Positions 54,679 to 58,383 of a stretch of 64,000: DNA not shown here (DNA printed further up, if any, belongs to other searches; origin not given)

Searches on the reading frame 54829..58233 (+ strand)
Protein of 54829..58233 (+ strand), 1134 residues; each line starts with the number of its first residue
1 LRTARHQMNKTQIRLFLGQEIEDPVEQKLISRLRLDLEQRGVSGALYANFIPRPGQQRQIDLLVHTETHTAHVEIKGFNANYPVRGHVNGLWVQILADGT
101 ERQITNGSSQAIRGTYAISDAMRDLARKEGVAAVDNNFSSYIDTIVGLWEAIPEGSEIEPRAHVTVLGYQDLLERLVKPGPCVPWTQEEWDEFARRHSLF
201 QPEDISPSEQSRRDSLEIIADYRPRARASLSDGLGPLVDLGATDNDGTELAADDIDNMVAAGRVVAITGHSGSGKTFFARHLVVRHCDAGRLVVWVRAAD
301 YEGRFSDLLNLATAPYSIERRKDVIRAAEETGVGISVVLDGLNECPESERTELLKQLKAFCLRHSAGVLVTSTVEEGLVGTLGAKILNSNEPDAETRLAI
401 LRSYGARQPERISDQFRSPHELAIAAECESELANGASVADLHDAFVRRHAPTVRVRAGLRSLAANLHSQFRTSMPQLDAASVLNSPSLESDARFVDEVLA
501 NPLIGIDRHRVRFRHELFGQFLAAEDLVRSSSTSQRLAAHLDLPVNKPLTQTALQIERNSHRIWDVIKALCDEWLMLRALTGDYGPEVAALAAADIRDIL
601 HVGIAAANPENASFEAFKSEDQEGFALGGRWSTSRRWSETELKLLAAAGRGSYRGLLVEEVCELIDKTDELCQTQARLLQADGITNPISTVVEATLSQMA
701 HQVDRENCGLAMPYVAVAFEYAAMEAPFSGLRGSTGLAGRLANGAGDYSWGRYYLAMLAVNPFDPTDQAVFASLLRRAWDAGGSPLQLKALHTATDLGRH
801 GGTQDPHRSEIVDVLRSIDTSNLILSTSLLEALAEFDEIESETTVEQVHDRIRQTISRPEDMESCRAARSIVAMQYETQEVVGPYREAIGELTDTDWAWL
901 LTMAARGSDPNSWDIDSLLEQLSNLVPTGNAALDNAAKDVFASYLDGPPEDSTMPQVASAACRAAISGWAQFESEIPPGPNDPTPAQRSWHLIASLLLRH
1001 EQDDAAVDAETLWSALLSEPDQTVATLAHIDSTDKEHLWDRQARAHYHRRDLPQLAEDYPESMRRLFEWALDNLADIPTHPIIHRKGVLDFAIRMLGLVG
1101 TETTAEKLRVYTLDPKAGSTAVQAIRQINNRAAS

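Call 57: search_protein_families(library=pfam, proteins=[window:54829-58233:+], max_evalue=0.001)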
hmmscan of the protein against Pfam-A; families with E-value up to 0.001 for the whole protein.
window:54829-58233:+ (1134 aa): 5 families
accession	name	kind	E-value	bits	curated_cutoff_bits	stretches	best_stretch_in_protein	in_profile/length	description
PF20720.3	nSTAND3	-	2.6e-05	24.4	27.2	1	254-297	9-52/155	Novel STAND NTPase 3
PF24883.2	NPHP3_N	-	6.4e-05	23.6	24.8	0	333-372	124-163/164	Nephrocystin 3, N-terminal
PF08378.17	NERD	-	0.00021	22.2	22.1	1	26-122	6-95/111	Nuclease-related domain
PF05729.18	NACHT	-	0.00041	20.7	26.7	0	263-373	1-129/167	NACHT domain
PF13481.12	AAA_25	-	0.00055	20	27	0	255-295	26-65/195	AAA domain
